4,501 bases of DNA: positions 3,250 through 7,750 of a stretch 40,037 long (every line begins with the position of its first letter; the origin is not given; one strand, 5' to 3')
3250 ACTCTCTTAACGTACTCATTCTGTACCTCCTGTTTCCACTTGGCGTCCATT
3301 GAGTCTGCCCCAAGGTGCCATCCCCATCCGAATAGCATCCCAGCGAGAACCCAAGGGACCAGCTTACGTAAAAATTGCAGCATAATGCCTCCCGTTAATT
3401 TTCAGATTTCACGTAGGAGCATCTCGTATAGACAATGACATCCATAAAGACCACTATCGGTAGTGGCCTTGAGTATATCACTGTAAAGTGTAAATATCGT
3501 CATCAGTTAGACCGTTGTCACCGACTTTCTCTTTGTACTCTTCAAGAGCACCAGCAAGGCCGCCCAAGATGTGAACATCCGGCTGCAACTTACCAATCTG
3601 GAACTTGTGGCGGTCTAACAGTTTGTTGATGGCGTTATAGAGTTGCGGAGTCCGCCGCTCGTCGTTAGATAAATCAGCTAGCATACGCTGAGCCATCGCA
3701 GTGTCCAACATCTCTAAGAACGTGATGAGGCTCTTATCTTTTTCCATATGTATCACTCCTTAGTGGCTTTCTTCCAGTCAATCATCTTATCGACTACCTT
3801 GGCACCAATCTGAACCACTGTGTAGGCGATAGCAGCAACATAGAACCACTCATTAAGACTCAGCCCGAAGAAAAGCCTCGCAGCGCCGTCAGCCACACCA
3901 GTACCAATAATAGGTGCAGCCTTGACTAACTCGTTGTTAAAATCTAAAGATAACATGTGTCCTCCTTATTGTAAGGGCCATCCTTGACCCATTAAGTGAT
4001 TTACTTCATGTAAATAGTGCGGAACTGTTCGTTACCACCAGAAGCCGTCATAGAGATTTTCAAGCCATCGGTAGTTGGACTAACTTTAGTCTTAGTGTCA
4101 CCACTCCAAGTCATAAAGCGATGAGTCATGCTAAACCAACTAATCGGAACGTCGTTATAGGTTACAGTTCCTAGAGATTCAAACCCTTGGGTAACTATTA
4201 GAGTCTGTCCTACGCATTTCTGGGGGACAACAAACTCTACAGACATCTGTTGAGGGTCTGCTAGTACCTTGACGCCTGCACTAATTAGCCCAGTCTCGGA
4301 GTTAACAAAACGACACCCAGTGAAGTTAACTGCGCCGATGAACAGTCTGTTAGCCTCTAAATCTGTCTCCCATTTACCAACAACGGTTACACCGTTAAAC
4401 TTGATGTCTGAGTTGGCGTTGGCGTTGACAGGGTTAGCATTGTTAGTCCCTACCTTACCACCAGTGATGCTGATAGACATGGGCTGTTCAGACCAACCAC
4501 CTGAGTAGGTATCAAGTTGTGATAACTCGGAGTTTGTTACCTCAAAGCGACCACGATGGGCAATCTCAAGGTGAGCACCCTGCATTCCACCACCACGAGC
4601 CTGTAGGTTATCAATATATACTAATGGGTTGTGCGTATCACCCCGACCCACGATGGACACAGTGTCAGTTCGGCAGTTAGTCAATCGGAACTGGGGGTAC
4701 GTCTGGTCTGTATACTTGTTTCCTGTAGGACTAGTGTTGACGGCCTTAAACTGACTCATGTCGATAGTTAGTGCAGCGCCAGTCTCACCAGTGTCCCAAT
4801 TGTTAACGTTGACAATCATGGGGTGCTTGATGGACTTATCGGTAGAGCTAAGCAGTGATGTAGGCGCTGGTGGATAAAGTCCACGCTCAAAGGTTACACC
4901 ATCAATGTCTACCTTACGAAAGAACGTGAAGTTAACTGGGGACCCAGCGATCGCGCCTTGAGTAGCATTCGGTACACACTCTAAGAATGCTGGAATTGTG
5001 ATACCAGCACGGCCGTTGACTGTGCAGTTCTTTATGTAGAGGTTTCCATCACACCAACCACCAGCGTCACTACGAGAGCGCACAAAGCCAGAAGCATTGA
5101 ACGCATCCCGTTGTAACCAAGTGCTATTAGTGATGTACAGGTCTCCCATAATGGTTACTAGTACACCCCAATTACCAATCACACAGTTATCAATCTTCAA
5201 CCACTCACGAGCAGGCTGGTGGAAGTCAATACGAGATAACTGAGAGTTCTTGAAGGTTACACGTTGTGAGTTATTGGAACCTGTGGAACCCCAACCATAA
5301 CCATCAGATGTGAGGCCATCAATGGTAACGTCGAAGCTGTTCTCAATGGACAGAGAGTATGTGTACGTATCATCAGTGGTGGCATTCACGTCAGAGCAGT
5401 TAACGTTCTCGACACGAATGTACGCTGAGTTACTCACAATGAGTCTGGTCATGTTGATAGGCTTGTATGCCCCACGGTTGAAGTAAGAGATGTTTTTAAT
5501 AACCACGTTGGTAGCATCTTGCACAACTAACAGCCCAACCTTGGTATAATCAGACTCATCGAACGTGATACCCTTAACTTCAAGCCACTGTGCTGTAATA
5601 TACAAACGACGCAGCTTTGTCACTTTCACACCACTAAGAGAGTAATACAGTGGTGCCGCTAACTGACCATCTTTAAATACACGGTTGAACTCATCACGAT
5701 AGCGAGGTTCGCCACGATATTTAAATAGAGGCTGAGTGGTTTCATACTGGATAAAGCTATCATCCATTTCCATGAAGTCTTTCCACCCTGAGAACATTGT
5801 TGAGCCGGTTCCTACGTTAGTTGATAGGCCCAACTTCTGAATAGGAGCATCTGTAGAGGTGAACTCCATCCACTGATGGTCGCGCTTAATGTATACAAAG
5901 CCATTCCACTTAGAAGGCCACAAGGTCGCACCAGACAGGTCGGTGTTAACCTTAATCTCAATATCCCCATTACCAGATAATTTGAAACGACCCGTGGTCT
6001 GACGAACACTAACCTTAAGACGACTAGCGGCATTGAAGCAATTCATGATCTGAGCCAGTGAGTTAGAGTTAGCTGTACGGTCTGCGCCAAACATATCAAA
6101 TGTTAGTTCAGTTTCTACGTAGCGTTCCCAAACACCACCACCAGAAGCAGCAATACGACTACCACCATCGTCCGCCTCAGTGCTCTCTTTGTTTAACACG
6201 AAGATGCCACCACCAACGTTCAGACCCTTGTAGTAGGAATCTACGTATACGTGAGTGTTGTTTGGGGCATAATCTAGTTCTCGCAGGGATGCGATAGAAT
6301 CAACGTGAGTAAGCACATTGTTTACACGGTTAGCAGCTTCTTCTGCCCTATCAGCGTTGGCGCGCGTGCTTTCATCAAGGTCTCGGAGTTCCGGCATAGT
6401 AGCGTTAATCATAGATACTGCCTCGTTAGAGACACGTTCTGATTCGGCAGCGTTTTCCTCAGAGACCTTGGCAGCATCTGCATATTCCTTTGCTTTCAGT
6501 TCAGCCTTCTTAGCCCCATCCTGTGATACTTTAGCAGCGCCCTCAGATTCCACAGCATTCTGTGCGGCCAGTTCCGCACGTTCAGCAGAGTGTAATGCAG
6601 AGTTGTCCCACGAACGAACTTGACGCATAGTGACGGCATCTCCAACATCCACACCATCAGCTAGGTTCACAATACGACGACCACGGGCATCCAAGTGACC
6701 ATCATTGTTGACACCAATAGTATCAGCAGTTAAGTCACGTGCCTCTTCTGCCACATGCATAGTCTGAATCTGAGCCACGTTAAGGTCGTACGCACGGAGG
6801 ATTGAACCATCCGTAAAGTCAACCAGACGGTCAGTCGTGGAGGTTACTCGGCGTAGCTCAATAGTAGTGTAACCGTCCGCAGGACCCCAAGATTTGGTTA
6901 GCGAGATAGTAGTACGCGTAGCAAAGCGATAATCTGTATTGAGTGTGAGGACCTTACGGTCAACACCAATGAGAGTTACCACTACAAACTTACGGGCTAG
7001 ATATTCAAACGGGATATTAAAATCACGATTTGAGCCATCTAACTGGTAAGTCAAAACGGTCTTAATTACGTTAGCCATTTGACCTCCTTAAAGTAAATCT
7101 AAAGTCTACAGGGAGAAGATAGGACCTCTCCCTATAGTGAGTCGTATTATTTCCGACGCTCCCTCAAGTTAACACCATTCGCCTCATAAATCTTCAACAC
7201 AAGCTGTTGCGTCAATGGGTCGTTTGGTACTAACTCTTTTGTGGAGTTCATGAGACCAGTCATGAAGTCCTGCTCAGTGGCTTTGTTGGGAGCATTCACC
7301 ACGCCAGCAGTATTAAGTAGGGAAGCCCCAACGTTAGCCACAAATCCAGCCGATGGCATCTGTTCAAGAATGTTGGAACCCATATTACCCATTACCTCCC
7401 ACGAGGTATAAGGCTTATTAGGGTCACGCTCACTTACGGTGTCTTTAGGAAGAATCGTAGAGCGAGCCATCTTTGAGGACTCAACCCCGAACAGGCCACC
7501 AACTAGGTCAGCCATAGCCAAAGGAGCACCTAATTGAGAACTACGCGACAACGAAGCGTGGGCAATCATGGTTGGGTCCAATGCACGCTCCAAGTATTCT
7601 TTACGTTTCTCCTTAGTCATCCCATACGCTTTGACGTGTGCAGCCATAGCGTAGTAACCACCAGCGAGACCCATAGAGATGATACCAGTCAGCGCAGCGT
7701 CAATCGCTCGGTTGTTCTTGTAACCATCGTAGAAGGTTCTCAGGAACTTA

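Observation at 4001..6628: Gene 17 is a chimeric 1025-aa tailspike on a near-T7 backbone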

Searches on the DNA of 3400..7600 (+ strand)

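Call 8: search_dna_similar(query=window:3400-7600:+, collection=phages, mode=near, max_rows=25)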
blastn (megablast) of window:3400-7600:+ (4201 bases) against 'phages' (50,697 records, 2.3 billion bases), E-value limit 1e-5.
Records with a match: 677; places in all: 696; records where one place covers at least 80% of the query: 0.
Best place of each record, by identity: 95-99% 2; 90-95% 16; 80-90% 286; 60-80% 373.
By first word of the organism name: Klebsiella 354; Escherichia 177; Yersinia 28; Salmonella 20; Enterobacteria 13; Pectobacterium 12; Shigella 10; Serratia 10; Enterobacter 9; Teseptimavirus 7; and 14 more.
By host as written in the record: Klebsiella pneumoniae 183; - 149; Escherichia coli 33; Klebsiella pneumoniae 135080 26; Escherichia coli strain W3110 25; Escherichia coli rfaC 14; Shigella sp. 9; Klebsiella michiganensis 9; and 127 more.
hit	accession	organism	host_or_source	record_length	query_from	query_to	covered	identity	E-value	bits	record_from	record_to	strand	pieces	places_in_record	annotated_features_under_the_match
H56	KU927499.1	Escherichia phage 64795_ec1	Escherichia coli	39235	1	4201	36%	91.8%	0e+0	2125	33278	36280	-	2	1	tail fibers protein (x2) | protein inside capsid D | DNA packaging protein A | class II holin | hypothetical protein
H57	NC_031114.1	Escherichia phage 64795_ec1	Escherichia coli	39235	1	4201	36%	91.8%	0e+0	2125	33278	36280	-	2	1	tail fiber protein (x2) | internal virion protein with endolysin domain | terminase small subunit | holin | hypothetical protein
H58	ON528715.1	Shigella phage ESh1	Shigella sp.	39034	1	4200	36%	91.6%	0e+0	2109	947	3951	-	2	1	non-contractile tail fiber protein | peptidoglycan lytic exotransglycosylase | terminase small subunit | class II holin | hypothetical protein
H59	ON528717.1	Shigella phage ESh3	Shigella sp.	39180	1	4200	36%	90.6%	0e+0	2014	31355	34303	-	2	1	non-contractile tail fiber protein | peptidoglycan lytic exotransglycosylase | terminase small subunit | class II holin | hypothetical protein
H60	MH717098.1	Escherichia phage N30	Escherichia coli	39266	1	4200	36%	89.8%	0e+0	1951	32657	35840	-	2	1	tail fiber protein | internal virion protein | hypothetical protein | terminase small subunit | class II holin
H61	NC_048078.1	Escherichia phage N30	Escherichia coli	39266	1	4200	36%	89.8%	0e+0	1951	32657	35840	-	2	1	tail fiber protein | internal virion protein with endolysin domain | hypothetical protein | terminase small subunit | holin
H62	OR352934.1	Escherichia phage AV103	Escherichia coli ESBL053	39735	1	4197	36%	90.1%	0e+0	1955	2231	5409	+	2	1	non-contractile tail fiber protein | peptidoglycan lytic exotransglycosylase | hypothetical protein | terminase small subunit | class II holin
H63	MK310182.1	Escherichia phage NC-A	Escherichia coli NC101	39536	1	4201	37%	87.9%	0e+0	1815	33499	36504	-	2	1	tail fibers protein | protein inside capsid D | DNA packaging protein A | class II holin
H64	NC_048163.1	Escherichia phage NC-A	Escherichia coli NC101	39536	1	4201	37%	87.9%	0e+0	1815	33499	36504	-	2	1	tail fiber protein | internal virion protein with endolysin domain | terminase small subunit | holin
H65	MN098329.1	Serratia phage Pila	Serratia marcescens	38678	1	4200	36%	89.5%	0e+0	1912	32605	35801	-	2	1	tail fiber protein | internal virion protein D | hypothetical protein (x2) | terminase small subunit | holin class II | and 1 other names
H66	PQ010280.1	Escherichia phage vB_EcoM_CQ615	Escherichia coli ETEC O6:K15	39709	1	4200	36%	88.2%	0e+0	1813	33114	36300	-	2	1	tail fiber protein | internal virion protein | hypothetical protein | DNA packaging protein A | class II holin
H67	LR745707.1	Escherichia phage T7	-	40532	1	4200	36%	88.6%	0e+0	1828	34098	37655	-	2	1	17: tail fiber protein | 16: internal virion protein D | trxA: thioredoxin TrxA | 18: DNA packaging protein, small subunit | 17.5: type II holin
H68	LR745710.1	Escherichia phage T7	-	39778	1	4200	36%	88.6%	0e+0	1828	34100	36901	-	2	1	17: tail fibre protein | 16: internal virion protein D | 18: DNA packaging protein, small subunit | 17.5: type II holin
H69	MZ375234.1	Escherichia phage T7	-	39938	1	4200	36%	88.6%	0e+0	1828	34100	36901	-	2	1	tail fiber protein | internal virion protein D | DNA packaging protein small subunit | type II holin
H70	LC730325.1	Escherichia phage T7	Escherichia coli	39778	1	4200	36%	88.6%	0e+0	1828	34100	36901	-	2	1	record has no annotation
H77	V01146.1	Escherichia phage T7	-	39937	1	4200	36%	88.5%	0e+0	1822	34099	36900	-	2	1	unnamed protein product; gene 17, tail fiber protein | unnamed protein product; gene 16, internal virion protein | unnamed protein product; gene 18, DNA maturation protein | unnamed protein product; gene 17.5, lysis protein [17] | promoter (x2)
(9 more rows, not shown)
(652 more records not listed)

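Call 9: get_annotated_region(hit=H77, flank=300)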
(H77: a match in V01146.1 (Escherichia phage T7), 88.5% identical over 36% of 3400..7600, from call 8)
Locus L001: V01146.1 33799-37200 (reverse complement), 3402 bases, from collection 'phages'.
description: Genome of bacteriophage T7.
organism: Escherichia phage T7 (NCBI taxid 10760)
taxonomy: Viruses; Duplodnaviria; Heunggongvirae; Uroviricota; Caudoviricetes; Autographiviridae; Studiervirinae; Teseptimavirus; Teseptimavirus T7
host: -; source: -; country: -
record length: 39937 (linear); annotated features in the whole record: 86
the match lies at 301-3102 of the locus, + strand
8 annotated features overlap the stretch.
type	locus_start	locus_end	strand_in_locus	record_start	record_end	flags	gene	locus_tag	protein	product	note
CDS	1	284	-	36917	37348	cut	-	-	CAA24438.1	-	unnamed protein product; gene 18.5, homologous to lambda Rz lysis protein [10]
CDS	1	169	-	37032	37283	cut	-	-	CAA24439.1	-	unnamed protein product; gene 18.7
regulatory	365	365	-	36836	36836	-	-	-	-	promoter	E. coli promoter E[6]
CDS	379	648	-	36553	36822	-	-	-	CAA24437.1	-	unnamed protein product; gene 18, DNA maturation protein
CDS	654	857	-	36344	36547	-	-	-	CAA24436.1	-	unnamed protein product; gene 17.5, lysis protein [17]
CDS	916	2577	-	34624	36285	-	-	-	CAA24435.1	-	unnamed protein product; gene 17, tail fiber protein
regulatory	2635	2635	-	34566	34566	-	-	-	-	promoter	T7 promoter phi17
CDS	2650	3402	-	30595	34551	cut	-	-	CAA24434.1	-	unnamed protein product; gene 16, internal virion protein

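Call 11: get_annotated_region(hit=H56, flank=300)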
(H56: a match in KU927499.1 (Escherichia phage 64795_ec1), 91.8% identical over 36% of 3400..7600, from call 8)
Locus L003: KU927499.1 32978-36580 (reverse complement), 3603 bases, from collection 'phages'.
description: Escherichia phage 64795_ec1, complete genome.
organism: Escherichia phage 64795_ec1 (NCBI taxid 1837842)
taxonomy: Viruses; Duplodnaviria; Heunggongvirae; Uroviricota; Caudoviricetes; Autographiviridae; Studiervirinae; Teseptimavirus; Teseptimavirus tv64795ec1
host: Escherichia coli; source: -; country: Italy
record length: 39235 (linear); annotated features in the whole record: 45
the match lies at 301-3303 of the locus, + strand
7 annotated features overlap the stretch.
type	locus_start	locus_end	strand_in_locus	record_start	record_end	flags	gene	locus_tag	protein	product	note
CDS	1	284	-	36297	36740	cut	-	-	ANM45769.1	endopeptidase Rz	-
CDS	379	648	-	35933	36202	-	-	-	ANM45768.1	DNA packaging protein A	DNA packaging protein A, T7-like gp18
CDS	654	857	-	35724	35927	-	-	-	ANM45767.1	class II holin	-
CDS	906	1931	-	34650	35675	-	-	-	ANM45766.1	tail fibers protein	-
CDS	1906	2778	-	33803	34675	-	-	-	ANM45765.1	tail fibers protein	-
CDS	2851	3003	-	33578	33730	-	-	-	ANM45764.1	hypothetical protein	ORF39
CDS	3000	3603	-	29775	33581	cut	-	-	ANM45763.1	protein inside capsid D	-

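Call 55: search_dna_similar(query=window:4001-6632:+, collection=ecoli_genomes, mode=distant, max_rows=10)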
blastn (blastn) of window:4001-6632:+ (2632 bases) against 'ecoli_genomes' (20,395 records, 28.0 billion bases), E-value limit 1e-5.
No match.

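Call 56: search_dna_similar(query=window:4001-6632:+, collection=phages, mode=distant, max_rows=15)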
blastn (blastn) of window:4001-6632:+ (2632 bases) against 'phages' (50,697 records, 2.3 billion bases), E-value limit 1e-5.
Records with a match: 1; places in all: 1; records where one place covers at least 80% of the query: 0.
Best place of each record, by identity: 60-80% 1.
By first word of the organism name: Providencia 1.
By host as written in the record: - 1.
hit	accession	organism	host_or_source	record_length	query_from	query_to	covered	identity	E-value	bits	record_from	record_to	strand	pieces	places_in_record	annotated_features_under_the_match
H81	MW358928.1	Providencia phage PSTRCR_120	sewage sample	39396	1046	2346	20%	70.2%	2e-27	247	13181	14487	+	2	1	hypothetical protein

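Call 85: search_dna_similar(query=L036:3600-7283:+, collection=phages, mode=near, max_rows=5)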
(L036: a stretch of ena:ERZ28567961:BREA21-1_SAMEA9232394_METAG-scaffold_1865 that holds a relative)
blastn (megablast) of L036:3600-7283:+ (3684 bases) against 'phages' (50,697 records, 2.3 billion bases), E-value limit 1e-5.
Records with a match: 855; places in all: 862; records where one place covers at least 80% of the query: 0.
Best place of each record, by identity: 80-90% 2; 60-80% 853.
By first word of the organism name: Klebsiella 372; Escherichia 201; Yersinia 76; Salmonella 52; Vibrio 24; Pseudomonas 24; Pectobacterium 20; Enterobacter 13; Shigella 10; Dickeya 8; and 22 more.
By host as written in the record: Klebsiella pneumoniae 186; - 176; Escherichia coli 46; Yersinia pestis 38; Klebsiella pneumoniae 135080 30; Salmonella enterica subsp. enterica serovar Typhi 21; Vibrio cholerae 19; Escherichia coli rfaC 14; and 189 more.
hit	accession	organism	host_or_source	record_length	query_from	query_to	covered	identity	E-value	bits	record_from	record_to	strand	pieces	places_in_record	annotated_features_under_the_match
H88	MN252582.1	Salmonella phage LPST144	Salmonella enterica subsp. enterica ...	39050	48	3653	79%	75.7%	0e+0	1370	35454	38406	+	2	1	terminase large subunit | endopeptidase Rz | terminase small subunit | holin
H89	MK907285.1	Salmonella phage vB_SalM-LPST153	Salmonella enterica subsp. enterica ...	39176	48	3653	79%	75.7%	0e+0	1370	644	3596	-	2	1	terminase large subunit | endopeptidase Rz | terminase small subunit | lysin protein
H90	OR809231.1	Yersinia phage Altay-2017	Yersinia pestis subsp. pestis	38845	35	3363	71%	76.5%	0e+0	1375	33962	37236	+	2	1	terminase large subunit | hypothetical protein | Rz-like lysis protein | terminase small subunit | class II holin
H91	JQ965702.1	Yersinia phage YpP-G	Yersinia pestis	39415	35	3363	71%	76.1%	0e+0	1314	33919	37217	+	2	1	DNA packaging protein | hypothetical protein | endopeptidase | T7-like gp18 DNA packaging protein A | class II holin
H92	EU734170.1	Yersinia phage Yepe2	Yersinia pestis A1122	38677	35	3363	71%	76.1%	0e+0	1314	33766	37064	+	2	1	19: gp19 | unknown product | 18.5: gp18.5 | 18: gp18 | 18.7: gp18.7 | and 1 other names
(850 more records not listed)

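Call 86: search_dna_similar(query=L037:3293-6384:+, collection=phages, mode=near, max_rows=5)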
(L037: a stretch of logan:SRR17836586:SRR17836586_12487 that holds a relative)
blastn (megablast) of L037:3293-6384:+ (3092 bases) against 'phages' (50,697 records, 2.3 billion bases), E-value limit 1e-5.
Records with a match: 719; places in all: 729; records where one place covers at least 80% of the query: 85.
Best place of each record, by identity: 90-95% 77; 80-90% 17; 60-80% 625.
By first word of the organism name: Klebsiella 386; Yersinia 82; Escherichia 60; Pseudomonas 40; Salmonella 32; Enterobacter 12; Enterobacteria 12; Shigella 11; Pectobacterium 11; Erwinia 10; and 19 more.
By host as written in the record: Klebsiella pneumoniae 191; - 101; Yersinia pestis 37; Escherichia coli 30; Klebsiella pneumoniae 135080 25; Klebsiella sp. 10; Klebsiella michiganensis 10; Yersinia enterocolitica 8; and 180 more.
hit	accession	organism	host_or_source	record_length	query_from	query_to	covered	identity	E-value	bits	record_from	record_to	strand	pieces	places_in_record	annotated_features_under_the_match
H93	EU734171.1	Escherichia phage BA14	Escherichia coli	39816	26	3092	95%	94.8%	0e+0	4581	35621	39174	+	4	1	19: gp19 | unknown product | 18.5: gp18.5 | 18.7: gp18.7 | 17.5: gp17.5 | and 2 other names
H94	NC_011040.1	Escherichia phage BA14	Escherichia coli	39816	26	3092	95%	94.8%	0e+0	4581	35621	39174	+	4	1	19: terminase large subunit | unknown product | 18.5: Rz-like spanin | 18.7: Rz-like spanin | 17.5: holin | and 2 other names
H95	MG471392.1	Salmonella phage BSP161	Salmonella enterica serovar Typhimurium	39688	26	3092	95%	94.5%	0e+0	4543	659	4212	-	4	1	terminase large subunit | hypothetical protein | lysis protein | terminase small subunit | holin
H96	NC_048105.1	Salmonella phage BSP161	Salmonella enterica serovar Typhimurium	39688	26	3092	95%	94.5%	0e+0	4543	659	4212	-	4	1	terminase large subunit | hypothetical protein | Rz-like spanin | terminase small subunit | holin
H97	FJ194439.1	Kluyvera phage Kvp1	-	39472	34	3092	96%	93.7%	0e+0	4427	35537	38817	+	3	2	19: DNA packaging protein B | 18.5: endopeptidase | 18.2: conserved hypothetical protein | 18: DNA packaging protein A | 17.5: lysis protein | and 1 other names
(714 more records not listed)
